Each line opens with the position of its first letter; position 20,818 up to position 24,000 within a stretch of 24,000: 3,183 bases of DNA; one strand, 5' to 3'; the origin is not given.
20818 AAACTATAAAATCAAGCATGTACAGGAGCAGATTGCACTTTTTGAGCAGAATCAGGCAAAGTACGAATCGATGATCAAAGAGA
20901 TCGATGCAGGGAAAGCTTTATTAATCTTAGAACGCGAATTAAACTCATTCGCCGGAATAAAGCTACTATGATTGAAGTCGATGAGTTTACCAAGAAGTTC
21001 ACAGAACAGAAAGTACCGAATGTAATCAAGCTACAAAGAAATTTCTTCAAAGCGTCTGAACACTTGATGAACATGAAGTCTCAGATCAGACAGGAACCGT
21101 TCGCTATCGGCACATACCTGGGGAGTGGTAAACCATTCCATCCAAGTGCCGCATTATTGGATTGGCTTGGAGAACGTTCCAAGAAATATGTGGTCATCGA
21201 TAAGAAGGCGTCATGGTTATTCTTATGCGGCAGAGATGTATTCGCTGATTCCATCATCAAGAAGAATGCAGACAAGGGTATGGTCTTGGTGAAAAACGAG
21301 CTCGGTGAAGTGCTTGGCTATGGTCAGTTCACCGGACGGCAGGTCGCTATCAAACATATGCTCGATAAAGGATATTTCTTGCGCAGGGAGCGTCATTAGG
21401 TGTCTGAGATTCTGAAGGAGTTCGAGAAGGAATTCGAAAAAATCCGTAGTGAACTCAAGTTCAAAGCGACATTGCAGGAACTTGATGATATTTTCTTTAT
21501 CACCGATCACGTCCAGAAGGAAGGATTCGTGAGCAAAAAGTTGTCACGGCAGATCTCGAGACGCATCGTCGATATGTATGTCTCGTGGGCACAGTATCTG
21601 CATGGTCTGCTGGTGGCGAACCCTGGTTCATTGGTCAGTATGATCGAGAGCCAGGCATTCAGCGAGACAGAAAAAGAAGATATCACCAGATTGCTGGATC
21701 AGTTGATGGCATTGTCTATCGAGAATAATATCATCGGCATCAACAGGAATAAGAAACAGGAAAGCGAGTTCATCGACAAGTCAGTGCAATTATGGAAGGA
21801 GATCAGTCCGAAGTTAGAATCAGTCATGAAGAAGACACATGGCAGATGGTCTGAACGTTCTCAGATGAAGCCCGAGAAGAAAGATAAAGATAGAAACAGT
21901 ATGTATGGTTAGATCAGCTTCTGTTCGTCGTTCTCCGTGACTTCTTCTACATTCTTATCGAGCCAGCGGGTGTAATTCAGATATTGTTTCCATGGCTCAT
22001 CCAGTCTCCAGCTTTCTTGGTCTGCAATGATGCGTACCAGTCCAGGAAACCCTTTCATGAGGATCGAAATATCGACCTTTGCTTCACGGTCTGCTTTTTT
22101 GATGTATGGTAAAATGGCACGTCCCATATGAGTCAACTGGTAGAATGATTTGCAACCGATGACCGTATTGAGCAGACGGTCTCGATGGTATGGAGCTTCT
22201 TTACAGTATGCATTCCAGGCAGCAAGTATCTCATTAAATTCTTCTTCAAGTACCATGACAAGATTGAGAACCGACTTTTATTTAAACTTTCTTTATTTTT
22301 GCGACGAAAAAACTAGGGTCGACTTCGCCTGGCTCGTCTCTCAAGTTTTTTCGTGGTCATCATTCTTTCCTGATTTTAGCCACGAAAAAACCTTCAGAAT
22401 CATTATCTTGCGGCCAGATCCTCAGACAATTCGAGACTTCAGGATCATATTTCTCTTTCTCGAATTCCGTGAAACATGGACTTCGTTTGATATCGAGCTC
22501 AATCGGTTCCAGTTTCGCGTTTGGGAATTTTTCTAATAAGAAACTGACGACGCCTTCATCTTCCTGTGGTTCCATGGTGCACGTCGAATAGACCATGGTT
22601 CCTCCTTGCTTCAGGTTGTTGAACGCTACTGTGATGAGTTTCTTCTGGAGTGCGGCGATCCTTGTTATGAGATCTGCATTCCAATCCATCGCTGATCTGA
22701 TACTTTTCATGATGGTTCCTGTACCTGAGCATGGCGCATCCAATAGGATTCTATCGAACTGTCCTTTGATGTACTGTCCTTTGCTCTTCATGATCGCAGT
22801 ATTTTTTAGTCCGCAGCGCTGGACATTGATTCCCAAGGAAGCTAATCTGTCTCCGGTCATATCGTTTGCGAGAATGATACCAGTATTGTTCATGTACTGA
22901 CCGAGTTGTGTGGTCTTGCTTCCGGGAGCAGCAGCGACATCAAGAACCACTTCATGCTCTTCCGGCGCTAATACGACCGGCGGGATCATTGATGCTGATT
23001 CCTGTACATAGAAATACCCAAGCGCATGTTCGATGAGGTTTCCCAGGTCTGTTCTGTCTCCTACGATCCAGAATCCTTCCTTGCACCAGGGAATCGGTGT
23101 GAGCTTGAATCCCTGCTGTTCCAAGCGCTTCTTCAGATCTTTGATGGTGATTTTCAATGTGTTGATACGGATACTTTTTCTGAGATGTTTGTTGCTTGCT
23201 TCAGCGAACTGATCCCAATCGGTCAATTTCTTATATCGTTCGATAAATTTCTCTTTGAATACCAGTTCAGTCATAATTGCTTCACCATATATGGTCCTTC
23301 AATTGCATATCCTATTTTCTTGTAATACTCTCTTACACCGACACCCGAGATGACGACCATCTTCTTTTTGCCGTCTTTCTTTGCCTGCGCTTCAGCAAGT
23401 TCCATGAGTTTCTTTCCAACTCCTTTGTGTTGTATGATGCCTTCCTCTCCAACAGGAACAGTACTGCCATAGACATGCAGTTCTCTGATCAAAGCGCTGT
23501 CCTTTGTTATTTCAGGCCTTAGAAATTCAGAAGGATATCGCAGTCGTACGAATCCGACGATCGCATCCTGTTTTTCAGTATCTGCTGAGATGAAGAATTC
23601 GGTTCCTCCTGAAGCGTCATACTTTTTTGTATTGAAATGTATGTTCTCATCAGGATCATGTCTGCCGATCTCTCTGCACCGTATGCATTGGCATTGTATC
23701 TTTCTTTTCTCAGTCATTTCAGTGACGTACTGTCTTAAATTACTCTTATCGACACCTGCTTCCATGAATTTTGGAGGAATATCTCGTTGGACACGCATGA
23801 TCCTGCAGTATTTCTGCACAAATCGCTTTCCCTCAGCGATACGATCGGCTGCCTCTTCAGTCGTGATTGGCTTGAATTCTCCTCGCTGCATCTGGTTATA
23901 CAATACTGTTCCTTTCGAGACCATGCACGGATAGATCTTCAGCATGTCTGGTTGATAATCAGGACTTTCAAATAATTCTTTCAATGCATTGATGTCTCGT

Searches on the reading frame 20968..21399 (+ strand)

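Call 41: search_protein_families(library=pfam, proteins=[window:20968-21399:+], max_evalue=0.001)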
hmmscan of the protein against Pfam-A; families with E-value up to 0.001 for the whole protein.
window:20968-21399:+ (143 aa): 1 family
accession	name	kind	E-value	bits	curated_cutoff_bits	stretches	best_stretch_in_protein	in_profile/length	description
PF03657.19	UPF0113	-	5.1e-12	46.3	23.8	1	74-140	1-73/73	UPF0113 PUA domain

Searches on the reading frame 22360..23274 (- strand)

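Call 41: search_protein_families(library=pfam, proteins=[window:22360-23274:-], max_evalue=0.001)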
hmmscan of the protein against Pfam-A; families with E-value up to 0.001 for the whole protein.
window:22360-23274:- (304 aa): 5 families
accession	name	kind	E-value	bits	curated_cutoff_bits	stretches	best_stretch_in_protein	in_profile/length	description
PF01189.24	Methyltr_RsmB-F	-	1.8e-51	175.1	27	1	100-301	2-198/199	16S rRNA methyltransferase RsmB/F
PF17125.10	Methyltr_RsmF_N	-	1.2e-19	71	34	1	8-92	3-85/86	N-terminal domain of 16S rRNA methyltransferase RsmF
PF22458.1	RsmF-B_ferredox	-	5.2e-10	39.8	27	1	10-69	9-66/74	Methyltr_RsmF/B-like, ferredoxin-like domain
PF01728.25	FtsJ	-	9.1e-05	22.9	24.1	1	106-249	21-155/181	FtsJ-like methyltransferase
PF13847.12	Methyltransf_31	-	0.00013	22.1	27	1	106-233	3-113/145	Methyltransferase domain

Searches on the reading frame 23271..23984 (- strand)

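Call 41: search_protein_families(library=pfam, proteins=[window:23271-23984:-], max_evalue=0.001)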
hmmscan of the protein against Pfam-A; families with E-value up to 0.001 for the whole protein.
window:23271-23984:- (237 aa): 4 families
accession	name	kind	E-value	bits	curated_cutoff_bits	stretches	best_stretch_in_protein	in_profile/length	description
PF16199.10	Radical_SAM_C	-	3.4e-20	72.4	31.9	1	12-88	1-80/85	Radical_SAM C-terminal domain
PF13673.13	Acetyltransf_10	-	2.1e-06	28.2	23.6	1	184-227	63-108/128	Acetyltransferase (GNAT) domain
PF00583.31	Acetyltransf_1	-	2.6e-06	28.1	20.7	1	124-226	27-116/116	Acetyltransferase (GNAT) family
PF13508.13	Acetyltransf_7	-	0.00017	22.4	27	0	184-227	40-83/84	Acetyltransferase (GNAT) domain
